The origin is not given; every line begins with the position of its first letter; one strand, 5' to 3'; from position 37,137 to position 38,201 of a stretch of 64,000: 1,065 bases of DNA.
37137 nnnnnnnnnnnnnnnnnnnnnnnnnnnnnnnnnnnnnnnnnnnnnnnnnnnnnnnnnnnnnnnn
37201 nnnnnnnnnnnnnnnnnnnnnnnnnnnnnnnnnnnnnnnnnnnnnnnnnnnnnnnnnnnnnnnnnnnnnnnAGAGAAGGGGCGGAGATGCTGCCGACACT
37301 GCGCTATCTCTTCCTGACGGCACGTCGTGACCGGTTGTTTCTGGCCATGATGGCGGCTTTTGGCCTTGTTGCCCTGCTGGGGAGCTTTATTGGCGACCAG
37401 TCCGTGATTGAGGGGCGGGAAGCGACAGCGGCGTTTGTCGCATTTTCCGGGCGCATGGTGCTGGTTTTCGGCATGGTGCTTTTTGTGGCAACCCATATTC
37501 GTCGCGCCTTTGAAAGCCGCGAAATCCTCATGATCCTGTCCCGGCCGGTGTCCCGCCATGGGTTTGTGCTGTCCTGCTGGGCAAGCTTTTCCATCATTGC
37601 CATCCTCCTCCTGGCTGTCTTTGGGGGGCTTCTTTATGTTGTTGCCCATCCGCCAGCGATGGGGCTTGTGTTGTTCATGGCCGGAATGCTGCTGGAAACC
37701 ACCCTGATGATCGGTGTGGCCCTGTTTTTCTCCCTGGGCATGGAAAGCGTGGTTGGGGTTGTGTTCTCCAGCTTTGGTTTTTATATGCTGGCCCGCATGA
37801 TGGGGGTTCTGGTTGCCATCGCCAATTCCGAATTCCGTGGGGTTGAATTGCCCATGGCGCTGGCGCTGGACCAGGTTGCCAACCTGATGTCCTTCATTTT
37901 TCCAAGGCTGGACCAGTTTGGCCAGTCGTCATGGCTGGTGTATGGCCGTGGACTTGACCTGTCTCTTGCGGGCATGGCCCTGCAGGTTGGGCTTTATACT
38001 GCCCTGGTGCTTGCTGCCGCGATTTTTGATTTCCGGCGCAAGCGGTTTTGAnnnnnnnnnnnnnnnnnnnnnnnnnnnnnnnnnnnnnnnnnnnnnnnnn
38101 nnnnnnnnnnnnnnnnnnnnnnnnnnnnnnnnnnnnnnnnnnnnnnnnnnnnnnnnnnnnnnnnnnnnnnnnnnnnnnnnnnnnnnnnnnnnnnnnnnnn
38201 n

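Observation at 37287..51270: Split ABC transporter embedded in the pilus locus (permease after the secretin gene, ATPase fused by ATGA overlap to the PilP-like gene)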

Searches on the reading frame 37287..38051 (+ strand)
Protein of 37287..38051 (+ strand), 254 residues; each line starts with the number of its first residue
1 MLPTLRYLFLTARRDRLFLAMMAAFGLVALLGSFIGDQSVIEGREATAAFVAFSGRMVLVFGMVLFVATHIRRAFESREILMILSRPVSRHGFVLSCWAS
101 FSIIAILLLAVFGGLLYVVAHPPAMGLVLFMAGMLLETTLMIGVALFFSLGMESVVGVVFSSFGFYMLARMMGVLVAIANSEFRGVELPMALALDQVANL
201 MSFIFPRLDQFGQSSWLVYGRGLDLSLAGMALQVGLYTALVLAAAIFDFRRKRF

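Call 4: search_protein_families(library=pfam, proteins=[window:37287-38051:+], max_evalue=0.01)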
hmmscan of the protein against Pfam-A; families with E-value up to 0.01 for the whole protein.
window:37287-38051:+ (254 aa): 0 families

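Call 8: search_protein_families(library=ncbifam, proteins=[window:37287-38051:+], max_evalue=1)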
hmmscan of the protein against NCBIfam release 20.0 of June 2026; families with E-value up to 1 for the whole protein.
window:37287-38051:+ (254 aa): 0 families

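Call 9: find_homologous_proteins(query=window:37287-38051:+, max_evalue=0.001)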
Query window:37287-38051:+ (254 aa): 139 proteins with E <= 0.001 among 8000 candidates; the best 120 are listed.
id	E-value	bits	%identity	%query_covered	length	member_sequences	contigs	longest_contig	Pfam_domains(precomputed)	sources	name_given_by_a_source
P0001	6.8e-150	515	100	100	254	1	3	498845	-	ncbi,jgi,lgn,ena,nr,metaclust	ncbi:MAG TPA: hypothetical protein DCW68_03690 [Rhodospirillaceae bacterium]|nr:MAG: hypothetical pr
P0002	1.8e-111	390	76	100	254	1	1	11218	PF10920.16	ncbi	-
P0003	4.9e-66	241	50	100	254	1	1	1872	-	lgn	-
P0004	3.6e-65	238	50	100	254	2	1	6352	-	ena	-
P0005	5.3e-65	237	50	100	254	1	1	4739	-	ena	-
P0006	8.6e-64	234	49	100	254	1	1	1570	-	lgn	-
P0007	2.6e-62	229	47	94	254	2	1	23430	-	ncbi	-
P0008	2.8e-59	219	49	100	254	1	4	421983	-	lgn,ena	-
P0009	1.2e-55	207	45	100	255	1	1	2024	-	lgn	-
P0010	5.9e-54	201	46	100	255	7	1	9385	-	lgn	-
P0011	4.5e-51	192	43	100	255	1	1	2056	-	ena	-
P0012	3.9e-49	186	44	98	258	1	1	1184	-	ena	-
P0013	5.3e-49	185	44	98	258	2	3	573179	-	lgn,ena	-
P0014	9.6e-49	184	43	98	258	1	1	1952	-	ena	-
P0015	7.8e-48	181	42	98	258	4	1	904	-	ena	-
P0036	3.9e-39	153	43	85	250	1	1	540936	-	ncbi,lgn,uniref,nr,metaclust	ncbi:hypothetical protein SAMN05216241_102238 [Limimonas halophila]|uniref:ABC-2 family transporter 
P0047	3.5e-36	143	38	99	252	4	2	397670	-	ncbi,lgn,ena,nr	ncbi:MAG: hypothetical protein H6858_03525 [Rhodospirillales bacterium]|nr:hypothetical protein [Alp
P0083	4.2e-32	130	36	96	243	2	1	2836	PF12730.14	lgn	-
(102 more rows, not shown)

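Call 11: find_encoding_contigs(protein=P0036, flank=10000, max_places=2)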
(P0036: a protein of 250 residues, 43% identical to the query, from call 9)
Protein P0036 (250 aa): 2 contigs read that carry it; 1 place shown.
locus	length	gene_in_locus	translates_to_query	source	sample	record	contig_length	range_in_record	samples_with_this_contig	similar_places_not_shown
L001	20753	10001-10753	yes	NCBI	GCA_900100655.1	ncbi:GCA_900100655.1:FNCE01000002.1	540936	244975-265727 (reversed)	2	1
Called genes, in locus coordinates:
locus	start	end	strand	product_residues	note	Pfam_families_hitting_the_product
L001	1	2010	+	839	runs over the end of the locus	PF12729:4HB_MCP_1 (weak), PF21689:TorS_sensor_domain, PF00672:HAMP (weak), PF00512:HisKA, PF13581:HATPase_c_2 (weak), PF02518:HATPase_c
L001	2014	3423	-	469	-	PF02878:PGM_PMM_I, PF02879:PGM_PMM_II, PF02880:PGM_PMM_III, PF00408:PGM_PMM_IV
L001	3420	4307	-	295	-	PF00483:NTP_transferase, PF12804:NTP_transf_3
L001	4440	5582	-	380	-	PF00437:T2SSE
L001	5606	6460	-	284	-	PF13191:AAA_16, PF13604:AAA_30 (faint), PF13401:AAA_22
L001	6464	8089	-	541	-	PF13176:TPR_7 (faint), PF07719:TPR_2 (faint), PF13424:TPR_12 (faint), PF00515:TPR_1 (faint), PF14559:TPR_19, PF13174:TPR_6 (weak), PF13428:TPR_14 (weak), PF13432:TPR_16 (weak), +3 more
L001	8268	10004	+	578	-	PF00263:Secretin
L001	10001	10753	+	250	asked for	-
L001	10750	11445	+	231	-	-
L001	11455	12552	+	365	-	PF12833:HTH_18, PF00165:HTH_AraC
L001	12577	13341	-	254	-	PF07963:N_methyl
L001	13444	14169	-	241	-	PF07963:N_methyl (weak)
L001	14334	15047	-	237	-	-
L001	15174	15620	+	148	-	-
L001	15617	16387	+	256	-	PF06750:A24_N_bact, PF01478:Peptidase_A24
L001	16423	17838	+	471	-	PF07963:N_methyl (weak)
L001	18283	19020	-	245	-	PF00005:ABC_tran, PF13304:AAA_21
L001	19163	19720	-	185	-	-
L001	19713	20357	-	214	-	-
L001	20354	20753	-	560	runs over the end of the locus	-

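Call 12: find_encoding_contigs(protein=P0013, flank=10000, max_places=2)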
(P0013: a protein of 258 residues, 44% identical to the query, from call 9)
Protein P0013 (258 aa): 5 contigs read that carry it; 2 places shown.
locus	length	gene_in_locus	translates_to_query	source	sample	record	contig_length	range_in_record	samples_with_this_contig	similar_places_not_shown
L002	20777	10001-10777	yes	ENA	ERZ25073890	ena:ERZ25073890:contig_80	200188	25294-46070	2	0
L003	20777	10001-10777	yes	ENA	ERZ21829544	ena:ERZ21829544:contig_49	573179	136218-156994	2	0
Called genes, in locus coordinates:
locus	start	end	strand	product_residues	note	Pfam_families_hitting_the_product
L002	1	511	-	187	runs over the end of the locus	-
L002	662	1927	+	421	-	-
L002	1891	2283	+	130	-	PF13428:TPR_14 (faint), PF14559:TPR_19 (faint), PF13424:TPR_12 (faint), PF07719:TPR_2 (faint)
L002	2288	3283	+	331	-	PF13191:AAA_16 (weak), PF13401:AAA_22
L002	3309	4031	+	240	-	PF06750:A24_N_bact, PF01478:Peptidase_A24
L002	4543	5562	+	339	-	PF12760:Zn_ribbon_IS1595, PF12762:DDE_Tnp_IS1595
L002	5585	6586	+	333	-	-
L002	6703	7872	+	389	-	PF00437:T2SSE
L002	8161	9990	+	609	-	PF00263:Secretin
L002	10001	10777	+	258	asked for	-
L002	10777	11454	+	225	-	-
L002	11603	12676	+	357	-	PF12833:HTH_18, PF00165:HTH_AraC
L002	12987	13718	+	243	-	PF07963:N_methyl (weak)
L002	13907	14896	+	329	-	-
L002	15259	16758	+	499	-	PF00665:rve (weak), PF22483:Mu-transpos_C_2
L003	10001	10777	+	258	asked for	-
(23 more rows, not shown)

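Call 13: find_encoding_contigs(protein=P0047, flank=10000, max_places=2)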
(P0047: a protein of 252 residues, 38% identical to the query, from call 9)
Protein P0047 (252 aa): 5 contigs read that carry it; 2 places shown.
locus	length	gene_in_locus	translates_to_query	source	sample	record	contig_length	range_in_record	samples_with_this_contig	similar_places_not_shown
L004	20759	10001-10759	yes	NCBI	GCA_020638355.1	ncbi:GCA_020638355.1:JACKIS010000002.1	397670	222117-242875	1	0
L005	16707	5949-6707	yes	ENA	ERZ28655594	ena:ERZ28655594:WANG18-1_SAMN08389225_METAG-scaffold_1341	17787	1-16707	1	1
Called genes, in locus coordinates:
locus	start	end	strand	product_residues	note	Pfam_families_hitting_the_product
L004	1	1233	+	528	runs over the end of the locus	-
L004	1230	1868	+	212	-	-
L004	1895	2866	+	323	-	-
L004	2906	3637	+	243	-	PF00005:ABC_tran, PF13304:AAA_21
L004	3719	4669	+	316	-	PF23914:TPR_CcmH_CycH (faint), PF13428:TPR_14 (faint), PF24575:TPR_Slam (faint), PF00515:TPR_1 (faint), PF04212:MIT (faint), PF07719:TPR_2 (faint), PF13432:TPR_16 (weak), PF14559:TPR_19 (weak), +7 more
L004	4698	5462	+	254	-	PF06750:A24_N_bact, PF01478:Peptidase_A24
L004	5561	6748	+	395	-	PF00437:T2SSE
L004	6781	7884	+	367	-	PF00437:T2SSE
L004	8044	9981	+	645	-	PF00263:Secretin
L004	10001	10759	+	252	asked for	-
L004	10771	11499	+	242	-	-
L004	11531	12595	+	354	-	PF12833:HTH_18, PF00165:HTH_AraC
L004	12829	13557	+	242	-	PF07963:N_methyl (weak)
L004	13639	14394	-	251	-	PF01145:Band_7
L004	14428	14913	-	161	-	PF01957:NfeD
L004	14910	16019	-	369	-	PF00180:Iso_dh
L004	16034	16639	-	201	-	PF00694:Aconitase_C, PF27512:LeuD, PF27434:LeuD_C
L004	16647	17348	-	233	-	PF13487:HD_5, PF01966:HD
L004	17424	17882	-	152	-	-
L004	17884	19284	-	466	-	PF00330:Aconitase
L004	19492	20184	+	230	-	-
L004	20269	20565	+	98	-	-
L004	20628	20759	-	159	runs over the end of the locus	PF01245:Ribosomal_L19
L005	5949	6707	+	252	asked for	-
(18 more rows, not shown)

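Call 16: search_protein_families(library=pfam, alignment_id=A1, max_evalue=0.1)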
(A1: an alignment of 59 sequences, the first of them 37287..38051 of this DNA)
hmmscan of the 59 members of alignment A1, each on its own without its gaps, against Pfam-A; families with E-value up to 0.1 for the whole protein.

A. member 1, window:37287-38051:+ (254 aa): 1 family
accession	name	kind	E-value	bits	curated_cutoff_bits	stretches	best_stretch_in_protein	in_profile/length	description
PF12730.13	ABC2_membrane_4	-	0.011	16.2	27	1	13-175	10-174/179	ABC-2 family transporter protein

B. families by the number of members that match (of 59 scanned): 15 families
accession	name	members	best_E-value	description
PF12679.13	ABC2_membrane_2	15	4.5e-07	ABC-2 family transporter protein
PF12730.13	ABC2_membrane_4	13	1.8e-06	ABC-2 family transporter protein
PF12698.13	ABC2_membrane_3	3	4.6e-06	ABC-2 family transporter protein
PF13346.12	ABC2_membrane_5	3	0.0056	ABC-2 family transporter protein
PF19814.4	DUF6297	2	0.003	Family of unknown function (DUF6297)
PF01061.29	ABC2_membrane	1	0.00055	ABC-2 type transporter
PF13903.11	Claudin_2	1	0.0061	PMP-22/EMP/MP20/Claudin tight junction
PF00689.26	Cation_ATPase_C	1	0.0097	Cation transporting ATPase, C-terminus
PF10006.14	DUF2249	1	0.029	Uncharacterized conserved protein (DUF2249)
PF01034.25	Syndecan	1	0.035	Syndecan domain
PF12039.13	DUF3525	1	0.038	Protein of unknown function (DUF3525)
PF09928.14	DUF2160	1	0.065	Predicted small integral membrane protein (DUF2160)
PF01876.22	RNase_P_p30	1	0.066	RNase P subunit p30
PF05677.18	DUF818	1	0.085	Chlamydia CHLPS protein (DUF818)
PF25576.1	TPR_RNF123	1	0.088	RNF123-like, TPR repeat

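Call 17: search_solved_structures(query=A1, max_evalue=10, show_alignments=2)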
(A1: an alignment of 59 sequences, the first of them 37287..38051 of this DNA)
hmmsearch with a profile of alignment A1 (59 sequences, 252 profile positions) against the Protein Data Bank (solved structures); distinct sequences matched with E-value up to 10: 8.
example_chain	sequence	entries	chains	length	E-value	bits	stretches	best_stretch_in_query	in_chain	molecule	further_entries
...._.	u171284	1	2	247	1.5e-05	27.7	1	5-168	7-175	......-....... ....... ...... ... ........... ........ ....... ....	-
9q2n_A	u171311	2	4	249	1.6e-05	27.7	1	5-168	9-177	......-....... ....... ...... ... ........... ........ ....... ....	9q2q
9q2r_A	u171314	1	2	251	1.6e-05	27.7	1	5-168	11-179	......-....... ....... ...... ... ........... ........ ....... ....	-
6xjh_A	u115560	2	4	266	1.9e-05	27.4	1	5-168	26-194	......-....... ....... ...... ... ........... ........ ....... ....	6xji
2ass_C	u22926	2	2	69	2.2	10.8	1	197-230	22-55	Cyclin-dependent kinases regulatory subunit 1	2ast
7b5l_K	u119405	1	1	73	2.4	10.7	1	197-230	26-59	Cyclin-dependent kinases regulatory subunit 1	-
8or0_G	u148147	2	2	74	2.5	10.6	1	197-230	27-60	Cyclin-dependent kinases regulatory subunit 1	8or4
1buh_B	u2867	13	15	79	3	10.4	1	197-230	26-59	PROTEIN (CKSHS1 HUMAN) | CYCLIN DEPENDENT KINASE SUBUNIT, TYPE 1 | Cyclin-dependent kinases regulatory subunit 1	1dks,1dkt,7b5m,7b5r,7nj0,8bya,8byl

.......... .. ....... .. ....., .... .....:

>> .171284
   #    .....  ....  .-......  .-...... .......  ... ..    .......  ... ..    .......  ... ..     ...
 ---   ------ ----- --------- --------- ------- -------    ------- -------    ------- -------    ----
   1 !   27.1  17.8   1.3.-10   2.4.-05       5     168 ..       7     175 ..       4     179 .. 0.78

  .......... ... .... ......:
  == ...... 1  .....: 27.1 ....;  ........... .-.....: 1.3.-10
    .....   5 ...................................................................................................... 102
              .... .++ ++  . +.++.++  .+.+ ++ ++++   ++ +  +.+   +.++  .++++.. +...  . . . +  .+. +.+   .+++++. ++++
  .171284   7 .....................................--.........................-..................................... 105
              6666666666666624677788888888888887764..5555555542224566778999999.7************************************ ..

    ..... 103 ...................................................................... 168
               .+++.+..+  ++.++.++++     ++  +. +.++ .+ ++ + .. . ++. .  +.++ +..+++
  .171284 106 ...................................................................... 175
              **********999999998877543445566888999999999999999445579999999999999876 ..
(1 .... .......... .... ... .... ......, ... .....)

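Call 29: predict_structure(alignment_id=A1)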
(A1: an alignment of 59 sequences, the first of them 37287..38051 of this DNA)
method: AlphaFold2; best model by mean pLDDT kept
length: 254 residues; sequences in the alignment: 59
mean_pLDDT: 93.4   pTM: 0.90
mean pLDDT of the five models: 93.4, 92.6, 91.9, 91.0, 90.3
residues with pLDDT >= 90: 204; 70-90: 45; 50-70: 5; < 50: 0
segments of 3 or more residues with pLDDT < 50: none
pLDDT, mean of each block of 10 residues (from residue 1): 89 93 98 95 96 98 98 94 87 96 98 98 96 98 98 97 97 91 80 90 92 94 83 96 93 67
secondary structure, 60 per line:
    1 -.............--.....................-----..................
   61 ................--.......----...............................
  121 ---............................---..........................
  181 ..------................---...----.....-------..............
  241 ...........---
elements in order: H2-14 H17-37 H43-76 H79-85 H90-120 H124-151 H155-182 H189-204 H215-219 H227-251

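Call 33: fold_search(model_id=the predicted structure, library=pdb)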
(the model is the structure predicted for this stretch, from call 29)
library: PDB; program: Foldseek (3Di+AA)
matches with E <= 10: 351; with E <= 0.001: 10
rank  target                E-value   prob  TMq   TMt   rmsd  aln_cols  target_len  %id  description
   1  7o0y_E                1.6e-04  1.00  0.67  0.68   5.2       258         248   17  ABC transporter NosDFY, nucleotide-free in GDN (released 2022-04-13)
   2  7o17_E                2.0e-04  1.00  0.68  0.67   5.5       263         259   18  ABC transporter NosDFY E154Q, ATP-bound in lipid nanodisc (released 2022-04-13)
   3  7qba_E                2.8e-04  1.00  0.69  0.68   5.8       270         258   17  CryoEM structure of the ABC transporter NosDFY complexed with nitrous oxide reductase NosZ (released 2022-08-03)
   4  7qba_D                2.8e-04  1.00  0.68  0.63   6.8       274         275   18  CryoEM structure of the ABC transporter NosDFY complexed with nitrous oxide reductase NosZ (released 2022-08-03)
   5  7o0z_D                3.0e-04  1.00  0.65  0.63   6.9       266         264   18  ABC transporter NosFY, nucleotide-free in GDN (released 2022-11-02)
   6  7o17_D                3.3e-04  1.00  0.63  0.60   7.3       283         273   18  ABC transporter NosDFY E154Q, ATP-bound in lipid nanodisc (released 2022-04-13)
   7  7o12_E                3.6e-04  1.00  0.69  0.71   4.7       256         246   19  ABC transporter NosDFY, AMPPNP-bound in GDN (released 2022-04-13)
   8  7o0z_E                4.1e-04  1.00  0.70  0.68   5.0       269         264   16  ABC transporter NosFY, nucleotide-free in GDN (released 2022-11-02)
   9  7o0y_D                4.5e-04  1.00  0.65  0.62   7.1       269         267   18  ABC transporter NosDFY, nucleotide-free in GDN (released 2022-04-13)
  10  7znq_y                6.4e-04  1.00  0.67  0.68   6.1       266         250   17  ABC transporter complex NosDFYL in GDN (released 2022-08-03)
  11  7znq_Y                1.4e-03  1.00  0.60  0.58   8.1       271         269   19  ABC transporter complex NosDFYL in GDN (released 2022-08-03)
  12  8k0x_A                3.1e-03  1.00  0.64  0.34   5.7       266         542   15  ABCG25 Wild Type purified with DDM in the ABA-bound state (released 2024-07-17)
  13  8iwk_A                3.1e-03  1.00  0.64  0.33   5.8       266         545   14  ABCG25 Wild Type purified with DDM plus CHS in ABA-bound state (released 2024-04-10)
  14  8wd6_A                3.4e-03  1.00  0.55  0.30   9.2       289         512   12  Cryo-EM structure of the ABCG25 (released 2023-09-27)
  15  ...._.                4.6e-03  1.00  0.58  0.59   5.5       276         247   16  Nucleotide-free structure of PmtCD in detergent LMNG (released 2025-11-26)
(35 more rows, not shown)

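Call 45: find_related_loci(query=A4, collection=genome_contigs, flank=10000)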
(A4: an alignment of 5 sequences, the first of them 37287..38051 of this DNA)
Query A4 (254 aa) in genome_contigs; peptide patterns used: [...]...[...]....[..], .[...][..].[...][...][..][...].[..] (x = any residue, [..] = any of these).
115 stretches matched a pattern; 17 encode a relative of the query (tblastn E <= 1e-3); 17 distinct loci.
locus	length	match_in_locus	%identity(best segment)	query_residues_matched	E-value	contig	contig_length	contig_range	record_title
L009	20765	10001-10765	46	1-253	4e-59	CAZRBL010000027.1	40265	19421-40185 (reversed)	MAG TPA_asm: uncultured Rhodospirillales bacterium isolate SRP141376_co5_419 genome assembly, contig: NODE_2187_length_4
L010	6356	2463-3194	43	4-246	1e-51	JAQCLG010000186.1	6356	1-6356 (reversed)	MAG: Proteobacteria bacterium isolate casp40-mb.99 NODE_28311_length_6356_cov_0.067285, whole genome shotgun sequence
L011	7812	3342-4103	36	1-254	5e-48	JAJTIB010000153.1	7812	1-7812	MAG: Rickettsiales bacterium isolate CoA8_M105.1 k141_1484804, whole genome shotgun sequence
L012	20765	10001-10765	34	1-254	2e-45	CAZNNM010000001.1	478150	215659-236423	MAG TPA_asm: uncultured Rickettsiales bacterium isolate SRP199154_co2_81 genome assembly, contig: NODE_2_length_478150_c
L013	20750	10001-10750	37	1-254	1e-45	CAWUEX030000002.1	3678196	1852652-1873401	MAG: Rhodospirillaceae bacterium isolate e7de1b1e-f61f-4465-b923-37e46d3445d0 genome assembly, contig: contig_2, whole g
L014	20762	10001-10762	35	1-254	6e-45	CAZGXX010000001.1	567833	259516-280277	MAG TPA_asm: uncultured Azospirillum sp. isolate SRP296810_co1_155 genome assembly, contig: NODE_2_length_567833_cov_11.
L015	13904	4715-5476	38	4-254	4e-45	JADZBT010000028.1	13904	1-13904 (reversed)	MAG: Alphaproteobacteria bacterium isolate SJ69 c_000000244334, whole genome shotgun sequence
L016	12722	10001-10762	38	1-254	7e-45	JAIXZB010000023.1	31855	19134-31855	MAG: Rickettsiales bacterium isolate D8_MAG_00035 pond_D8_MAG_00035_000000000018, whole genome shotgun sequence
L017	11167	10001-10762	36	1-254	5e-43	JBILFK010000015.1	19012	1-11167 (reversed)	MAG: Rickettsiales bacterium isolate ME2016-08-10_3300042547_group7_bin69 Rohwer_bin1994_scaffold_996_c1, whole genome s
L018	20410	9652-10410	40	1-254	2e-40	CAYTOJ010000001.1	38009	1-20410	MAG TPA_asm: uncultured Rickettsiales bacterium isolate SRP150892_co2_142 genome assembly, contig: NODE_1270_length_3800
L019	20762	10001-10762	38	1-254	6e-39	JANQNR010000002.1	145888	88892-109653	MAG: Rickettsiales bacterium isolate IP29b_bin.103 k99_2976566, whole genome shotgun sequence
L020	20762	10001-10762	34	1-254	6e-38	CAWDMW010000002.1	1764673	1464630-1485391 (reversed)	MAG: uncultured Alphaproteobacteria bacterium isolate MFD03250.bin.1.9 genome assembly, contig: contig_5213, whole genom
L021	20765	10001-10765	37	1-254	1e-37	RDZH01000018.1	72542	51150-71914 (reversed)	MAG: Alphaproteobacteria bacterium isolate PH2015_06S_46_36 PH2015_06S_scaffold_108, whole genome shotgun sequence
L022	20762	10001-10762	33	1-254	8e-36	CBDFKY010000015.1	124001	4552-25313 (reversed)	MAG: Rickettsiales bacterium isolate 452c8e60-cd1a-43e2-b0eb-1099bad166f7 genome assembly, contig: contig_15, whole geno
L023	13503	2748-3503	42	1-254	4e-52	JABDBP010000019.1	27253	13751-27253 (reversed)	MAG: Alphaproteobacteria bacterium isolate BWOrgHeat_Nextera43_MAG3 3300020776.a:Ga0206927_1053, whole genome shotgun se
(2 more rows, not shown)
